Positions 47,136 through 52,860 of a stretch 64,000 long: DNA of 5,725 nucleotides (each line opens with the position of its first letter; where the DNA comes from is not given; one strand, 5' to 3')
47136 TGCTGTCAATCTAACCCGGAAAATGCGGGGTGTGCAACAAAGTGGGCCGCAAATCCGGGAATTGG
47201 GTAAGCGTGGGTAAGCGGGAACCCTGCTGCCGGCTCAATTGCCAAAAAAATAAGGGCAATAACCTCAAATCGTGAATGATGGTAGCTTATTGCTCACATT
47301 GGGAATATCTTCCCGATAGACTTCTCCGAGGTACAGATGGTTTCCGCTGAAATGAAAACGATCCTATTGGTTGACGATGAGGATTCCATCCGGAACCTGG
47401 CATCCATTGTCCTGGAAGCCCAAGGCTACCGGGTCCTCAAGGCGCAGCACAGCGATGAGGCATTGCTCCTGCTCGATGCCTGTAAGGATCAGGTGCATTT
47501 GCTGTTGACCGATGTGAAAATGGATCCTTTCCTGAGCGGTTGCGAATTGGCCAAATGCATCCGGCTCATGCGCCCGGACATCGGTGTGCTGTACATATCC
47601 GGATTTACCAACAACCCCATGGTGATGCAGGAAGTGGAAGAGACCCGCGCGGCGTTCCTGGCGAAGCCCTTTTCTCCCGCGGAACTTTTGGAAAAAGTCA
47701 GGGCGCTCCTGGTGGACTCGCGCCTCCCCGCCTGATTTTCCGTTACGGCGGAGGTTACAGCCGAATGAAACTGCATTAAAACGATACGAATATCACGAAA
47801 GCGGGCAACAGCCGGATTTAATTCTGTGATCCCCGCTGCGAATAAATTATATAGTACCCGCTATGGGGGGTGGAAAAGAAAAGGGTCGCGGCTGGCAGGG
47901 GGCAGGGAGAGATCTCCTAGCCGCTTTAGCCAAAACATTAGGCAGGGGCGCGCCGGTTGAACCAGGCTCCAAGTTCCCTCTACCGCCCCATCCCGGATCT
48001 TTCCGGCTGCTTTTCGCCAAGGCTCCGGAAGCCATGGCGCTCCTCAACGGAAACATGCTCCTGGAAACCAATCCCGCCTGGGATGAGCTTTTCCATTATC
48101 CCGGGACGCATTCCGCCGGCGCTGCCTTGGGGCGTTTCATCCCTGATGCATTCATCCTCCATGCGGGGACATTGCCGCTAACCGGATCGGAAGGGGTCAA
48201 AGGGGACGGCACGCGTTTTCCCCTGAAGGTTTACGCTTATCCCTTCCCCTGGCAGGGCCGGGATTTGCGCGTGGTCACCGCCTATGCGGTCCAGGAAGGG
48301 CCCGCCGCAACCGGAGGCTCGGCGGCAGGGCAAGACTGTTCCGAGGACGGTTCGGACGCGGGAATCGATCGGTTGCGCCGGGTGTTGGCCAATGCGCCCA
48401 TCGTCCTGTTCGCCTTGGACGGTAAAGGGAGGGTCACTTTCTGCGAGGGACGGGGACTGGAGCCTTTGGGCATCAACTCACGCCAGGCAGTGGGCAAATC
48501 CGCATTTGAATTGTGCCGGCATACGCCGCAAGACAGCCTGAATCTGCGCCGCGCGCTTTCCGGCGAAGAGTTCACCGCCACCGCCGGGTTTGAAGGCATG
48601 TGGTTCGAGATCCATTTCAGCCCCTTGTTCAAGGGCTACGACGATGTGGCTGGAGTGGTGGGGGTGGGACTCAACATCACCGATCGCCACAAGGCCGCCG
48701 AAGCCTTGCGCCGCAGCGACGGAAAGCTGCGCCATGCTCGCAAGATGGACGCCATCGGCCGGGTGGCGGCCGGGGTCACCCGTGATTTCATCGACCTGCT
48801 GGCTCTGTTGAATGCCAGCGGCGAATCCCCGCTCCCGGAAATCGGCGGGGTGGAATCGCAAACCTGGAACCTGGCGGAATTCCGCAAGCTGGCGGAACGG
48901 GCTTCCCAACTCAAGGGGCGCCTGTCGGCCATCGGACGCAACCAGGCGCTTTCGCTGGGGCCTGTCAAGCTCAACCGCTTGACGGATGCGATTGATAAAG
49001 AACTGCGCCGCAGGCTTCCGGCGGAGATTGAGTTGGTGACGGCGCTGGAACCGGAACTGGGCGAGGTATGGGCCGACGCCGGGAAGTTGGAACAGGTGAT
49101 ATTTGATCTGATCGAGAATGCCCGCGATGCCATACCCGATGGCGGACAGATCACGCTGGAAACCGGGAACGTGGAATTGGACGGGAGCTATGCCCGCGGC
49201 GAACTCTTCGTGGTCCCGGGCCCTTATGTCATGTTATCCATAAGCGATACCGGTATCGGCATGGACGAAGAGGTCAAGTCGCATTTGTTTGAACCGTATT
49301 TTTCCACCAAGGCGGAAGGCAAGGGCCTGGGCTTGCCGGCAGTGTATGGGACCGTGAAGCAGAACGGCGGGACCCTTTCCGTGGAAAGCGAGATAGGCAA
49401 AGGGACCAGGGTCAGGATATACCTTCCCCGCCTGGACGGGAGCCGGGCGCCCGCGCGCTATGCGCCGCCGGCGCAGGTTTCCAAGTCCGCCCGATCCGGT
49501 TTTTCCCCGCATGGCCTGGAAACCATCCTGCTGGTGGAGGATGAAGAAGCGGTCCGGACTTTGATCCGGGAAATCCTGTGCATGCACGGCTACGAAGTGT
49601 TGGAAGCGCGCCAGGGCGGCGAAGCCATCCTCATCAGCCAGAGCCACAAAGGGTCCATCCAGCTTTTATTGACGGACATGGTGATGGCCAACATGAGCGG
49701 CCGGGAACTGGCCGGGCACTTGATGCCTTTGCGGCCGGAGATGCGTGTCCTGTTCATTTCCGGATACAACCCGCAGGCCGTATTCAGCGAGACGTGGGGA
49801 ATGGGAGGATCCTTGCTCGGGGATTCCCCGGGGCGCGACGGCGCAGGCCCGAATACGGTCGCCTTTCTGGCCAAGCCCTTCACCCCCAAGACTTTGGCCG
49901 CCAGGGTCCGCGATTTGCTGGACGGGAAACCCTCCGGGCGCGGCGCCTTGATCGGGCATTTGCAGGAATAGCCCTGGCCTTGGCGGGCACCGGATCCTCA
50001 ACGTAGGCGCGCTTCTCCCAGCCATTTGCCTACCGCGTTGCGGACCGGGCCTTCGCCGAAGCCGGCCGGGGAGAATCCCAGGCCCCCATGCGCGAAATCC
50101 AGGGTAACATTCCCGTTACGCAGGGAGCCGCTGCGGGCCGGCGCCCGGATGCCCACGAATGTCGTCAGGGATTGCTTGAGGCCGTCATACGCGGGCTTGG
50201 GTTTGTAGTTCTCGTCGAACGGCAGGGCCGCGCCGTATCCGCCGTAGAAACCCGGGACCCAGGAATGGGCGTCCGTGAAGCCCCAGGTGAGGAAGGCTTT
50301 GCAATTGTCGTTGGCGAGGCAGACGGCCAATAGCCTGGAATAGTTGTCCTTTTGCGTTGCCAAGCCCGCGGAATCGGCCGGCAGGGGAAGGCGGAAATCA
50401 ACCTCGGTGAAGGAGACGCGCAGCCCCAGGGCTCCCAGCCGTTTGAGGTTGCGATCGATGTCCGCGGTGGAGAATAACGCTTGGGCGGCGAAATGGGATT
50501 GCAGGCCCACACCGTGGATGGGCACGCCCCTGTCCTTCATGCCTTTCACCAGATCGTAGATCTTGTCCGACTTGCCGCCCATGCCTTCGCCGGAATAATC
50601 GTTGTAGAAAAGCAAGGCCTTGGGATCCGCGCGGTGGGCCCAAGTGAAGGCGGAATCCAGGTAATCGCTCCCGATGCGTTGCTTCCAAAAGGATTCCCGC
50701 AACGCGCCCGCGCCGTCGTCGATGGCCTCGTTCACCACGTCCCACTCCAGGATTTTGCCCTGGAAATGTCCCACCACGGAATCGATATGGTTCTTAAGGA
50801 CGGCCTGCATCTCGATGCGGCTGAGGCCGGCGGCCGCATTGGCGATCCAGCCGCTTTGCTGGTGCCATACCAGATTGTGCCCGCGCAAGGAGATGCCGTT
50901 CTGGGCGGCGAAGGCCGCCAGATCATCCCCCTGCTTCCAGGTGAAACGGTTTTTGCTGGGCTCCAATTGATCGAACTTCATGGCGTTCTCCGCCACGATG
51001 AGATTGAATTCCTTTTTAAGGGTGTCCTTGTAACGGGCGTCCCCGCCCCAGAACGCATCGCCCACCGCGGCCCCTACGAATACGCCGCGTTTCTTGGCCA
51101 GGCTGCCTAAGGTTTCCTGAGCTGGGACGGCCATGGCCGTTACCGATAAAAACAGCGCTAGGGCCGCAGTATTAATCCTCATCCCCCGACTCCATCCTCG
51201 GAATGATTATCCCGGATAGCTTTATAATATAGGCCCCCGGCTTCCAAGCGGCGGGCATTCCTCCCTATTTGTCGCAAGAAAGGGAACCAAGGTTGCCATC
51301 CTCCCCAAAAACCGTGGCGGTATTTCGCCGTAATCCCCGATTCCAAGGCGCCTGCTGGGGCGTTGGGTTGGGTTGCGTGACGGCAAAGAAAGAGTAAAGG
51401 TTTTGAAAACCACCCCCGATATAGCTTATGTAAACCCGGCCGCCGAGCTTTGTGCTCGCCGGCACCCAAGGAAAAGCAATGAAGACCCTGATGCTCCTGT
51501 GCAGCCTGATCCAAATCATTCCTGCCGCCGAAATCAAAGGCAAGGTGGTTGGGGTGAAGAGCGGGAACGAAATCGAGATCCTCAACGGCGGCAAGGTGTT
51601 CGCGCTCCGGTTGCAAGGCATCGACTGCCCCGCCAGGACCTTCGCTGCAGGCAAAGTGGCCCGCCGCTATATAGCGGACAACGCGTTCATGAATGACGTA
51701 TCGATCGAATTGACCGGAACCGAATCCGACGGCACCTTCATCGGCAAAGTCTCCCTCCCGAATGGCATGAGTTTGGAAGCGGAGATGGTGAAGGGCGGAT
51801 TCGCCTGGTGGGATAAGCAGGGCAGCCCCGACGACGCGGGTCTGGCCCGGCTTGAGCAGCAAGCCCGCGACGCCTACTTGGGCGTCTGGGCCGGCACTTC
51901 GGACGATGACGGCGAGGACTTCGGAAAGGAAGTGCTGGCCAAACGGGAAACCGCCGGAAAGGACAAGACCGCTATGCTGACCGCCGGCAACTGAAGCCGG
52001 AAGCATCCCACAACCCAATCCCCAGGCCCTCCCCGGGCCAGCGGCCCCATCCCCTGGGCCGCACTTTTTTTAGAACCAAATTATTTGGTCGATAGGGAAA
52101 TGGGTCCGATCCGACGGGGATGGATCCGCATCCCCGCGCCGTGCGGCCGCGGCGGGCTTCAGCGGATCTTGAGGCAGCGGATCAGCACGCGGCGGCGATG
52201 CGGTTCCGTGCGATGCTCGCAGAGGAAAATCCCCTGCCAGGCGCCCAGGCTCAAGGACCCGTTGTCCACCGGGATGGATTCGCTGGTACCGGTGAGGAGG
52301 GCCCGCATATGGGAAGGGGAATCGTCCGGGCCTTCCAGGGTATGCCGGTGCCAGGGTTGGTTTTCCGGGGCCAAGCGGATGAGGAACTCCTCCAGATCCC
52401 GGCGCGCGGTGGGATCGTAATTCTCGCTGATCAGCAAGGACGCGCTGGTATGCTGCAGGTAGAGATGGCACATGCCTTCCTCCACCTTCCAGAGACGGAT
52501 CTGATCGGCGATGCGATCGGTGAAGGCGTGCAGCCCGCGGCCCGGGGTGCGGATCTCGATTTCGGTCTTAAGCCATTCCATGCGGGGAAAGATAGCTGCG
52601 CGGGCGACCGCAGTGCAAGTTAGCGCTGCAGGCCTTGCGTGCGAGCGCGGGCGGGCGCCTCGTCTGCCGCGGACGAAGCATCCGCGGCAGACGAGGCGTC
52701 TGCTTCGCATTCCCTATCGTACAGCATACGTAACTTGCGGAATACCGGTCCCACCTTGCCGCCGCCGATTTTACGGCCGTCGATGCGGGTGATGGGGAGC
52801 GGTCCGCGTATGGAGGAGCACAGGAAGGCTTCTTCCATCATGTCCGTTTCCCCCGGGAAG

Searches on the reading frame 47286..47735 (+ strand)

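Call 24: search_protein_families(library=pfam, proteins=[window:47286-47735:+], max_evalue=0.00001)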
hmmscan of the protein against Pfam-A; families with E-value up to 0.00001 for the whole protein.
window:47286-47735:+ (149 aa): 1 family
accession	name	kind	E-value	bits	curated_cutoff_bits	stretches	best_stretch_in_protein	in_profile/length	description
PF00072.30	Response_reg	-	3.8e-18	66.1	30.2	1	26-139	1-111/111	Response regulator receiver domain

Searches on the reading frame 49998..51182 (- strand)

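Call 12: search_protein_families(library=pfam, proteins=[window:49998-51182:-], max_evalue=0.00001)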
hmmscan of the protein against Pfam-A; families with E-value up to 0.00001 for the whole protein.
window:49998-51182:- (394 aa): 1 family
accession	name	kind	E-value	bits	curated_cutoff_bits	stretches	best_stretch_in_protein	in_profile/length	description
PF00331.26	Glyco_hydro_10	-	3.6e-101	338.9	22.1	1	26-336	3-309/311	Glycosyl hydrolase family 10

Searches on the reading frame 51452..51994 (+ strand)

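Call 24: search_protein_families(library=pfam, proteins=[window:51452-51994:+], max_evalue=0.00001)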
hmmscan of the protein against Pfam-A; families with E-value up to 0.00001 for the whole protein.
window:51452-51994:+ (180 aa): 1 family
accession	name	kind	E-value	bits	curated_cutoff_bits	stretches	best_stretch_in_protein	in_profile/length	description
PF00565.23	SNase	-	1.5e-10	41.9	21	1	52-147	2-106/107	Staphylococcal nuclease homologue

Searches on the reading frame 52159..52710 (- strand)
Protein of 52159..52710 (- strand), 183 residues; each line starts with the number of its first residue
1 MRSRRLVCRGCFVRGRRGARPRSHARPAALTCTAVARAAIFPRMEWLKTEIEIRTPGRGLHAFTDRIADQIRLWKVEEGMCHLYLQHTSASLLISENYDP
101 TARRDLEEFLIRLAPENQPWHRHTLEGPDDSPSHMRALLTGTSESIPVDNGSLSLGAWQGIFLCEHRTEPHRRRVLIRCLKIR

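Call 24: search_protein_families(library=pfam, proteins=[window:52159-52710:-], max_evalue=0.00001)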
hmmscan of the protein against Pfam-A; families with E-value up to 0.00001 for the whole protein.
window:52159-52710:- (183 aa): 1 family
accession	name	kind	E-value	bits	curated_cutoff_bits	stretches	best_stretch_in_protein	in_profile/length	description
PF01894.22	UPF0047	-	5.1e-37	127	27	1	63-177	2-115/117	Uncharacterised protein family UPF0047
